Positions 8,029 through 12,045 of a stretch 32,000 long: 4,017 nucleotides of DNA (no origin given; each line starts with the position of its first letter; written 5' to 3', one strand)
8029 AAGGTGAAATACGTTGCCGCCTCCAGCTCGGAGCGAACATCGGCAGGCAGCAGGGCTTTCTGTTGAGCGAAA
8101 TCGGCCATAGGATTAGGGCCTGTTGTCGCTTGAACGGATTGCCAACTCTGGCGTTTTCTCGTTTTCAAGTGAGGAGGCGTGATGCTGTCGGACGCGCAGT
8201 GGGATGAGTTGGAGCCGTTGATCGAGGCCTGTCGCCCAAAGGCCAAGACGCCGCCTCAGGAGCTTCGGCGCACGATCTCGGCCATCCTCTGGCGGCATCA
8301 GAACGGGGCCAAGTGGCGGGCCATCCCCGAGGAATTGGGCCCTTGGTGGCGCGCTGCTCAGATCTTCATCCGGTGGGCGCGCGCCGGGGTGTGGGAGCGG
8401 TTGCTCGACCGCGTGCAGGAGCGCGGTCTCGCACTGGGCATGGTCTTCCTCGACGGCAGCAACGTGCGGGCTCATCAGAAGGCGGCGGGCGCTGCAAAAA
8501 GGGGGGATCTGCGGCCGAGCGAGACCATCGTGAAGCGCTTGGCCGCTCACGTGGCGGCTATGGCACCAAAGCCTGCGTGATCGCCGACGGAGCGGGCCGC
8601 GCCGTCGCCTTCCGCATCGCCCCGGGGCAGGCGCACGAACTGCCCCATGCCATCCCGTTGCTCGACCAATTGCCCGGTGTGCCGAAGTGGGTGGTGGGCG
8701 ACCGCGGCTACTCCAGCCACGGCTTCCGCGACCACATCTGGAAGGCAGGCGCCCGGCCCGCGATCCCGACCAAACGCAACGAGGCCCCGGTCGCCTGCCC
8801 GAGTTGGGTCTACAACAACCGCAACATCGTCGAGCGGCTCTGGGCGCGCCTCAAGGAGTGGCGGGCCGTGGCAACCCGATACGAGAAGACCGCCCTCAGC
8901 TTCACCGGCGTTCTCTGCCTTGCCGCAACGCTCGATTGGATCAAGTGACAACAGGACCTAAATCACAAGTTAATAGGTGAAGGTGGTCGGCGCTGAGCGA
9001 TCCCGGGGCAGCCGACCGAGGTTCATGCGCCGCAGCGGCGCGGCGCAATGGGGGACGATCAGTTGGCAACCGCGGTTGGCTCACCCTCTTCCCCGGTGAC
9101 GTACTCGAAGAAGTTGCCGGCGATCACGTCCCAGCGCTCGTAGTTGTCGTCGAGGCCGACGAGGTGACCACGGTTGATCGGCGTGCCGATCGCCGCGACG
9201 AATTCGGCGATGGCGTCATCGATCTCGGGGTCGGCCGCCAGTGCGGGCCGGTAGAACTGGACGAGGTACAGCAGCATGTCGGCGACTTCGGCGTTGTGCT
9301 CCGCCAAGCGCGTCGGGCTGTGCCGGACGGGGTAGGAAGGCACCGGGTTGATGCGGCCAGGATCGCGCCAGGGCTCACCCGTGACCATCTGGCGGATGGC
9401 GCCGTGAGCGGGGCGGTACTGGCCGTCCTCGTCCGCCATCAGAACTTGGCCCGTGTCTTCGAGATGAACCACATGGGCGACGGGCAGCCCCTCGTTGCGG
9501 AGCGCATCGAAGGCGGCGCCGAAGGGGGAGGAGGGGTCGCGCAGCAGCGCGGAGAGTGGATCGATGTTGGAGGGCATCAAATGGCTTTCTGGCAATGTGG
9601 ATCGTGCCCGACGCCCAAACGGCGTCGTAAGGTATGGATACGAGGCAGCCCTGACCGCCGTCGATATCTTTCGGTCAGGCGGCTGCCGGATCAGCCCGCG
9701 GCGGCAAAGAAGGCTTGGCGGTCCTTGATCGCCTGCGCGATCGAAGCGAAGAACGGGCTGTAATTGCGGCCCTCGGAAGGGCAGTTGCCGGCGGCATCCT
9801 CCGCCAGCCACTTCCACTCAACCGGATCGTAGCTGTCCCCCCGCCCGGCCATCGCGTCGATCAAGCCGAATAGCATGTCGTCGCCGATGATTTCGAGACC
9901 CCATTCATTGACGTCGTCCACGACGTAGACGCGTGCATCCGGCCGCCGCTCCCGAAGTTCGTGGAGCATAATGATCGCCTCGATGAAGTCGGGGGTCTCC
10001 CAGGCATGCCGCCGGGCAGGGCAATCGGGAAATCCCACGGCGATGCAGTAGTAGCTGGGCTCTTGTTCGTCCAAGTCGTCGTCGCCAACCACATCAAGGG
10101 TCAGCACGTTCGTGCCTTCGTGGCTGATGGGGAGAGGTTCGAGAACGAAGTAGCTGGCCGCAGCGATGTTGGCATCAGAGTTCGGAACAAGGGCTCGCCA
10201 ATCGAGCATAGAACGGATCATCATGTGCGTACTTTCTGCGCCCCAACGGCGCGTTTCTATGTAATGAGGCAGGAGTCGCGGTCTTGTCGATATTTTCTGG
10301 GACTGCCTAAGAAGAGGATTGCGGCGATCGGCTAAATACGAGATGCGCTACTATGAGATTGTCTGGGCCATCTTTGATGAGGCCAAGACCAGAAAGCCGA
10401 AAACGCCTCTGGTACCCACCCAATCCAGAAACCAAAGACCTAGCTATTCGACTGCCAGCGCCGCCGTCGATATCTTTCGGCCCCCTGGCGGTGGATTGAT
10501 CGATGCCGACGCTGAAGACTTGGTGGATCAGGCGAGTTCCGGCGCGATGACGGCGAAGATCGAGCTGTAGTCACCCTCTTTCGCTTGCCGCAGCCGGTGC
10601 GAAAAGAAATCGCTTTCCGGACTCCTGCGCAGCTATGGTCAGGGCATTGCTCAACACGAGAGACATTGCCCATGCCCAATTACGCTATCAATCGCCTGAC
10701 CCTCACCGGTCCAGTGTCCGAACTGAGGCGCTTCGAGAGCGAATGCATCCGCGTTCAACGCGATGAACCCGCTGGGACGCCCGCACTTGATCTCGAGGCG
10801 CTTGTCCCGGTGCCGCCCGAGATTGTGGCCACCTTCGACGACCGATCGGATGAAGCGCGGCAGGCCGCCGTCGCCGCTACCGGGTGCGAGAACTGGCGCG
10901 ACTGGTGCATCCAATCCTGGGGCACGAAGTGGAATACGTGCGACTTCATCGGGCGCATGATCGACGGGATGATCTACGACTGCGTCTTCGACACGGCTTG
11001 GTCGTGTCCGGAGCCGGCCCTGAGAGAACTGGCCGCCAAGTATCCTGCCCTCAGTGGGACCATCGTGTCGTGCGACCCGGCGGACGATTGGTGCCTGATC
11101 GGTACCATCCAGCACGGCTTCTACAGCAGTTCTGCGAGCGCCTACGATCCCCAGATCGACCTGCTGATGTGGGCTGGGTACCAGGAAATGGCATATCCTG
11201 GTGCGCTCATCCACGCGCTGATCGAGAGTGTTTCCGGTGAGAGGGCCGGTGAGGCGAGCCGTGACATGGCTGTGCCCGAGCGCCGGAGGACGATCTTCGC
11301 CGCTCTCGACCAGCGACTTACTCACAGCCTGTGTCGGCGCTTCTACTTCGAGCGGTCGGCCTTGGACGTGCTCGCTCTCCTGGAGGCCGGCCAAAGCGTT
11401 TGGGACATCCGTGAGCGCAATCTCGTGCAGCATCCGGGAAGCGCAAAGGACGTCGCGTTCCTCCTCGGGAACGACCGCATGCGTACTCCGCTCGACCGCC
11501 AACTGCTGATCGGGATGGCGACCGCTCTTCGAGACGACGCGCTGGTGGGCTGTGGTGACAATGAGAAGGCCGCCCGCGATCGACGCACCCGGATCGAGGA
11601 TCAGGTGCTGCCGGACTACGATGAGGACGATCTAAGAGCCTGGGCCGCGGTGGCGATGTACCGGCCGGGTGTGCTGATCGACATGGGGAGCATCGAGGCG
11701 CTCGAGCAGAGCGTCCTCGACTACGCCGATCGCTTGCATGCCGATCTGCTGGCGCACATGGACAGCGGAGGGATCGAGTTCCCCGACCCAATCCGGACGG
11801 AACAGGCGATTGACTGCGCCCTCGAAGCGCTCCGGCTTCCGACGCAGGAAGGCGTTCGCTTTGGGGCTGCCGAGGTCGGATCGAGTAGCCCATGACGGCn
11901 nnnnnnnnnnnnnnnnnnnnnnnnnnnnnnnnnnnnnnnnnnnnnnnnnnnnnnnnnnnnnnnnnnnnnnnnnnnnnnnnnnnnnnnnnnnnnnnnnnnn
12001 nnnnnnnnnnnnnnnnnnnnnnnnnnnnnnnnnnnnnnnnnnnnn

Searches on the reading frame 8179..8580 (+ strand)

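Call 19: search_protein_families(library=pfam, proteins=[window:8179-8580:+], max_evalue=0.01)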
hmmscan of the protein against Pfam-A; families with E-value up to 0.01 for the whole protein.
window:8179-8580:+ (133 aa): 1 family
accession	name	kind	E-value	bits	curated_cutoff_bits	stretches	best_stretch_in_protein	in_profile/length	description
PF13340.11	DUF4096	-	1e-20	74.1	34.3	1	3-75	1-75/76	Putative transposase of IS4/5 family (DUF4096)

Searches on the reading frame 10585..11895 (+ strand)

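Call 4: search_protein_families(library=pfam, proteins=[window:10585-11895:+], max_evalue=0.1)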
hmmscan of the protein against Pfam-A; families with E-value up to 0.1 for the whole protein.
window:10585-11895:+ (436 aa): 1 family
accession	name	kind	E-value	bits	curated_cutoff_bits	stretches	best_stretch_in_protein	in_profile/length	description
PF18406.6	DUF1281_C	-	0.0013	19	22.8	1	113-155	3-37/88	Ferredoxin-like domain in Api92-like protein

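Call 5: search_protein_families(library=ncbifam, proteins=[window:10585-11895:+], max_evalue=0.1)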
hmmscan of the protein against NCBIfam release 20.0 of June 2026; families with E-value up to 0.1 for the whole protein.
window:10585-11895:+ (436 aa): 0 families

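Call 6: search_protein_families(library=padloc, proteins=[window:10585-11895:+], max_evalue=0.1)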
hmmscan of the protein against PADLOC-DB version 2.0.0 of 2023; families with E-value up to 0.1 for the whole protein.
window:10585-11895:+ (436 aa): 0 families

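Call 53: search_protein_families(library=phrogs, proteins=[window:10585-11895:+], max_evalue=0.05)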
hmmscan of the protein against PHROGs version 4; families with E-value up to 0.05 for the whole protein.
window:10585-11895:+ (436 aa): 2 families
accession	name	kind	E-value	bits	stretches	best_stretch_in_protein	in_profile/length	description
phrog_12644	-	unknown function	8.1e-14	52.9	1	98-157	110-166/236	-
phrog_20518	-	unknown function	2e-07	32.2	1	101-161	104-165/177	-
